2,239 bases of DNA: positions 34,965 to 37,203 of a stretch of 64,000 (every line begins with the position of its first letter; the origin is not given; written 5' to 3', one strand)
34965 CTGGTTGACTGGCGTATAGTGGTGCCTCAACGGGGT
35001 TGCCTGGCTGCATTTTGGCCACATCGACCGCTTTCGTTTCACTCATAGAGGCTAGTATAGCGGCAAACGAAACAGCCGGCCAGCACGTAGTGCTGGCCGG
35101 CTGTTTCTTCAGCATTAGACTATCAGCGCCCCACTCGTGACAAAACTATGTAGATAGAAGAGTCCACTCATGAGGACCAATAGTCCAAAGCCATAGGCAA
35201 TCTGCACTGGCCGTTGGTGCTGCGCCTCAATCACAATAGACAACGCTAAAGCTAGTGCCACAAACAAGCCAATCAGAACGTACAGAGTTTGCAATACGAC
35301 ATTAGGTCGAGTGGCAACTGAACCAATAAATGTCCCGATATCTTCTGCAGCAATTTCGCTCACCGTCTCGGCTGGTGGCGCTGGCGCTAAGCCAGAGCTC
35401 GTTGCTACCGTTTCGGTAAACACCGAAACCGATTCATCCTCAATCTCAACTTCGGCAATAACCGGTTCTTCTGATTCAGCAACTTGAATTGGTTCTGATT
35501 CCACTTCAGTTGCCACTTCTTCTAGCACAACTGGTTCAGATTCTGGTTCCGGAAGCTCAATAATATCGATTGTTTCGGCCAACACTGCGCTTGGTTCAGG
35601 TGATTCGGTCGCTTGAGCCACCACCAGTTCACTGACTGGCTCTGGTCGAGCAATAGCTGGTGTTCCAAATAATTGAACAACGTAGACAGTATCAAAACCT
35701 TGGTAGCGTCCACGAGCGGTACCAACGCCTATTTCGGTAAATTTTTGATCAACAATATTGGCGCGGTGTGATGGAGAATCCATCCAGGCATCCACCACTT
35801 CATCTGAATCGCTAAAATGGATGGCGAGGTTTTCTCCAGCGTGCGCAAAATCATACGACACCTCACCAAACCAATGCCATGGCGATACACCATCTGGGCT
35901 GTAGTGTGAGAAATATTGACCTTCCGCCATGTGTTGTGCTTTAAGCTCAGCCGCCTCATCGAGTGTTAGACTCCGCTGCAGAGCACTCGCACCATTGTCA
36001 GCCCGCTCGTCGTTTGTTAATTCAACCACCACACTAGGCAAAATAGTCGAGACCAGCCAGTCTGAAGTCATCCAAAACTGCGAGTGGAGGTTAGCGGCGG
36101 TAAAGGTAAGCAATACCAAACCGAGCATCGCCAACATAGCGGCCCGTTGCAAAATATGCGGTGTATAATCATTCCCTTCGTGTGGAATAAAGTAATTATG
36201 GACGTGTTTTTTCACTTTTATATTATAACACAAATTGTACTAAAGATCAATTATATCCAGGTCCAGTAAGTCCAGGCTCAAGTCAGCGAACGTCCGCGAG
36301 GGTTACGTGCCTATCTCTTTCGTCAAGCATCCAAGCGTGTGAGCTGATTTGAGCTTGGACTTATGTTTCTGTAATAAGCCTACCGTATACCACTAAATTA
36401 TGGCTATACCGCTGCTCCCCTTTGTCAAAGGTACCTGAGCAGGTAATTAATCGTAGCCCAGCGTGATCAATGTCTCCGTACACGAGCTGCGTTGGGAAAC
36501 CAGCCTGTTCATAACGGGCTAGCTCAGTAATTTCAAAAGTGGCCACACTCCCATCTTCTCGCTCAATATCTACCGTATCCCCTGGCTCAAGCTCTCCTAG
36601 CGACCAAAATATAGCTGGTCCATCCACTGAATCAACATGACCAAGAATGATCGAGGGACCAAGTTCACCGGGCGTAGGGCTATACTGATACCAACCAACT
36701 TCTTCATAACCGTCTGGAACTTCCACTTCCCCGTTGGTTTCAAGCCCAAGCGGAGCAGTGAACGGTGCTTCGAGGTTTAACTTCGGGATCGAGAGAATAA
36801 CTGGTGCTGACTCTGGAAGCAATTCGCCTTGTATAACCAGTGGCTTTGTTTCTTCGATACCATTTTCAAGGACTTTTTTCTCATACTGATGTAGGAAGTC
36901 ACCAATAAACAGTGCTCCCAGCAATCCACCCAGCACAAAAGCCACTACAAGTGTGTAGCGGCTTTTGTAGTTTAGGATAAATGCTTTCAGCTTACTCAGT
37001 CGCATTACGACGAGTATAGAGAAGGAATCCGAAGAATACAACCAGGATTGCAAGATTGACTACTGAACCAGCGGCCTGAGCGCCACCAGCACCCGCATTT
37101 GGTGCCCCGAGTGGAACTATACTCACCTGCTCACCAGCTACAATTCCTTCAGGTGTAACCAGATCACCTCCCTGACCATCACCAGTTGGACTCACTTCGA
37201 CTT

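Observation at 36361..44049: ECF sigma / membrane anti-sigma / giant CBM-CnaB adhesin / sortase arranged as one minus-strand unit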

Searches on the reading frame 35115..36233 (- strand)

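Call 3: search_protein_families(library=pfam, proteins=[window:35115-36233:-], max_evalue=0.01)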
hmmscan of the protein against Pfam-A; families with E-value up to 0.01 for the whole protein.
window:35115-36233:- (372 aa): 1 family
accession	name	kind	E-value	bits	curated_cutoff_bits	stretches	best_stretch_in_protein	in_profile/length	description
PF00188.32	CAP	-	1.2e-19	71.7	21.1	1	71-189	2-117/117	Cysteine-rich secretory protein family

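Call 4: search_protein_families(library=ncbifam, proteins=[window:35115-36233:-], max_evalue=0.01)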
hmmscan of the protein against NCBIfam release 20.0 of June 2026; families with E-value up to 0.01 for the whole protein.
window:35115-36233:- (372 aa): 2 families
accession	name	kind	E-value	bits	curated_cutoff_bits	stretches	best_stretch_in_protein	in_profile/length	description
TIGR02909.1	spore_YkwD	subfamily_domain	5.7e-31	107.1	171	1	68-189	7-125/127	uncharacterized protein, YkwD family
NF052539.1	DivAsocLipDalA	equivalog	3.6e-13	49.7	200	1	68-172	50-154/169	divisome-associated lipoprotein DalA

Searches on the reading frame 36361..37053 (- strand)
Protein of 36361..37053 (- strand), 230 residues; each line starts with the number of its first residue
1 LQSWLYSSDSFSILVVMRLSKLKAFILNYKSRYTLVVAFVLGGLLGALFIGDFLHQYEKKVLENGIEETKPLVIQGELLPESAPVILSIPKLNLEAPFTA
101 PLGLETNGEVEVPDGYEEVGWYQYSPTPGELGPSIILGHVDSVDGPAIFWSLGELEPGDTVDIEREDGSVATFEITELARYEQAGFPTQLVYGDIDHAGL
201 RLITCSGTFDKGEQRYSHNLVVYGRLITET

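Call 3: search_protein_families(library=pfam, proteins=[window:36361-37053:-], max_evalue=0.01)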
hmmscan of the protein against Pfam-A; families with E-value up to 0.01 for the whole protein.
window:36361-37053:- (230 aa): 1 family
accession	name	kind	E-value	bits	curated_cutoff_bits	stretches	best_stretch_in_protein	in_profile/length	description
PF04203.18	Sortase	-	2e-20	73.2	26.6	1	87-226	1-124/125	Sortase domain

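Call 4: search_protein_families(library=ncbifam, proteins=[window:36361-37053:-], max_evalue=0.01)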
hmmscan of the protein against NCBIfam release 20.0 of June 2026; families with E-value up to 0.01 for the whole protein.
window:36361-37053:- (230 aa): 5 families
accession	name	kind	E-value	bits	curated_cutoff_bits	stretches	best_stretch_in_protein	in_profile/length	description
NF033748.1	class_F_sortase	subfamily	1.4e-51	174.2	166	1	78-226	5-154/155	class F sortase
NF033747.1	class_E_sortase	subfamily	0.00033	20.6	160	1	77-175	64-153/211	class E sortase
TIGR03784.1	marine_sortase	equivalog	0.00078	19.1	158.25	1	121-213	80-163/174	class GN sortase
NF033746.1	class_D_sortase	subfamily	0.0021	17.9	165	1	117-181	35-93/135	class D sortase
NF058671.1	sortase_SrtD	exception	0.0046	16.6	140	1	117-176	89-142/187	class D sortase, LPxTATN-specific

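Call 8: find_homologous_proteins(query=window:36361-37053:-)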
Query window:36361-37053:- (230 aa): 3672 proteins with E <= 0.001 among 4361 candidates; the best 120 are listed.
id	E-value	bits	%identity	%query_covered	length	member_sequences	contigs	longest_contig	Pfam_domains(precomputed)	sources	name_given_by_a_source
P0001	3.8e-124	431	99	84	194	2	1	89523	PF04203.19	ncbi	ncbi:MAG: class F sortase [Patescibacteria group bacterium]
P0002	2.3e-74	268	57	92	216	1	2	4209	PF04203.19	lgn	-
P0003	3.9e-72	261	57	92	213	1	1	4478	PF04203.19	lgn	-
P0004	5.1e-72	260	58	87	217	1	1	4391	PF04203.19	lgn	-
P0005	2.3e-69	252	57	91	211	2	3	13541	PF04203.19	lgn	-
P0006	1.8e-67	246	61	84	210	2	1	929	PF04203.19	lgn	-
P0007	3.7e-67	244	53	87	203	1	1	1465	PF04203.19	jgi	jgi:sortase (surface protein transpeptidase)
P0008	4.4e-67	244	55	90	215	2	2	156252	PF04203.19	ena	-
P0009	8.4e-67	243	66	67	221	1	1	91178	PF04203.19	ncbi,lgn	-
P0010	1.7e-66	242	59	85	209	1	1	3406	PF04203.19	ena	-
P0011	2.4e-66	242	59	85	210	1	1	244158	PF04203.19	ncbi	-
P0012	4.2e-66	241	55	87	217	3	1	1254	PF04203.19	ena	-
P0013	1.4e-65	239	56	83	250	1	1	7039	PF04203.19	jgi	-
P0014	1.5e-65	239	53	87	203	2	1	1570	PF04203.19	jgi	jgi:sortase (surface protein transpeptidase)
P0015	1.8e-65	239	55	87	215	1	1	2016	PF04203.19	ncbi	-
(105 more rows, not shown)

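Call 10: find_related_loci(query=A1, collection=genome_contigs, flank=10000)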
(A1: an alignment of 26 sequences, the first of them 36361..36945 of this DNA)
Query A1 (194 aa) in genome_contigs; peptide patterns used: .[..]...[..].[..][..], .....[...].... (x = any residue, [..] = any of these).
537 stretches matched a pattern; 509 encode a relative of the query (tblastn E <= 1e-3); the best 80 are kept; 80 distinct loci.
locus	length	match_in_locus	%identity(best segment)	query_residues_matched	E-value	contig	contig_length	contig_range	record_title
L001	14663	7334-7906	60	2-190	1e-70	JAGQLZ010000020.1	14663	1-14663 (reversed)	MAG: Candidatus Kaiserbacteria bacterium isolate HKST-UBA29 2010_368949, whole genome shotgun sequence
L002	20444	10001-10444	71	43-190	2e-69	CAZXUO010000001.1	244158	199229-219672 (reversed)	MAG TPA_asm: uncultured Candidatus Saccharibacteria bacterium isolate SRP286056_co1_476 genome assembly, contig: NODE_16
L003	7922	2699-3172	62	34-191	3e-68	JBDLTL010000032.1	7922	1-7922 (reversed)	MAG: Candidatus Parcubacteria bacterium isolate lewisrun_2019_sw_WHONDRS-S19S_0014_A_bin.41 scaffold_0002036, whole geno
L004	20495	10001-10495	62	28-190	3e-68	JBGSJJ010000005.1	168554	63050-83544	MAG: Candidatus Paceibacteria bacterium isolate JTS-AC154 k141_209497, whole genome shotgun sequence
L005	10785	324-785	66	38-191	4e-67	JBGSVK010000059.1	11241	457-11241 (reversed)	MAG: Candidatus Paceibacteria bacterium isolate JTS-AC455 k141_3207429, whole genome shotgun sequence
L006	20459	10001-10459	63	38-190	8e-66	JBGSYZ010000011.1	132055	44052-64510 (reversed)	MAG: Candidatus Paceibacteria bacterium isolate JTS-AC487 k141_1924478, whole genome shotgun sequence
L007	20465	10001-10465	62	37-191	8e-64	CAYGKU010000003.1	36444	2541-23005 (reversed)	MAG TPA_asm: uncultured Candidatus Saccharibacteria bacterium isolate ERP116193_co2_378 genome assembly, contig: NODE_29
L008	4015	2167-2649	58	31-191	1e-63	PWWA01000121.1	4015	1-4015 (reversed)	MAG: Candidatus Woesearchaeota archaeon isolate CSSed11_337R1 CS-Sed11-C55113, whole genome shotgun sequence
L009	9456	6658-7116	63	38-190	1e-63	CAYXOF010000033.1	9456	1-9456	MAG TPA_asm: uncultured Candidatus Saccharibacteria bacterium isolate SRP118108_co4_490 genome assembly, contig: NODE_73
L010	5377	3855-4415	53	2-190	9e-64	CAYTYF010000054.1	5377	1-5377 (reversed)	MAG TPA_asm: uncultured Candidatus Saccharibacteria bacterium isolate SRP342105_co2_33 genome assembly, contig: NODE_179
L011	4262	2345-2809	63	39-193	2e-63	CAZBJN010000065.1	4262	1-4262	MAG TPA_asm: uncultured Candidatus Saccharibacteria bacterium isolate SRP062349_co2_256 genome assembly, contig: NODE_12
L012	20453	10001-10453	62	43-193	8e-63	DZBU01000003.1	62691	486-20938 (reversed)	MAG TPA_asm: Candidatus Elulimicrobium sp. isolate SulCav_PC08_66_47_31 SulCav_PC08-66_153_length_62691_cov_17.776518, w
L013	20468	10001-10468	60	36-191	9e-63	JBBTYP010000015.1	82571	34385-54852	MAG: Patescibacteria group bacterium isolate H41-bin057_1 H41_bin057_1_000000000015, whole genome shotgun sequence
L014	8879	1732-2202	57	38-194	2e-62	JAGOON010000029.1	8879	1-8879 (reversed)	MAG: Candidatus Paceibacterota bacterium isolate Gw_Bodden_bin_22 Gw_Bodden_11724_length_8879_cov_5.499429, whole genome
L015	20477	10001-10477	62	33-191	3e-62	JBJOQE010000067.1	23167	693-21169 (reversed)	MAG: Candidatus Parcubacteria bacterium isolate whiteclaycreek2_2019_sw_WHONDRS-S19S_0038_B_bin.31 scaffold_678032, whol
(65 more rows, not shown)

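Call 79: search_solved_structures(query=window:36364-37005:-, max_evalue=0.01, show_alignments=1)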
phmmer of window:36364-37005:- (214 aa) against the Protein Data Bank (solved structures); distinct sequences matched with E-value up to 0.01: 1.
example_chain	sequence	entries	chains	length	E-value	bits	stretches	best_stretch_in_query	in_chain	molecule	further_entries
4d70_A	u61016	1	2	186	0.0069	19.4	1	102-200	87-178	SORTASE FAMILY PROTEIN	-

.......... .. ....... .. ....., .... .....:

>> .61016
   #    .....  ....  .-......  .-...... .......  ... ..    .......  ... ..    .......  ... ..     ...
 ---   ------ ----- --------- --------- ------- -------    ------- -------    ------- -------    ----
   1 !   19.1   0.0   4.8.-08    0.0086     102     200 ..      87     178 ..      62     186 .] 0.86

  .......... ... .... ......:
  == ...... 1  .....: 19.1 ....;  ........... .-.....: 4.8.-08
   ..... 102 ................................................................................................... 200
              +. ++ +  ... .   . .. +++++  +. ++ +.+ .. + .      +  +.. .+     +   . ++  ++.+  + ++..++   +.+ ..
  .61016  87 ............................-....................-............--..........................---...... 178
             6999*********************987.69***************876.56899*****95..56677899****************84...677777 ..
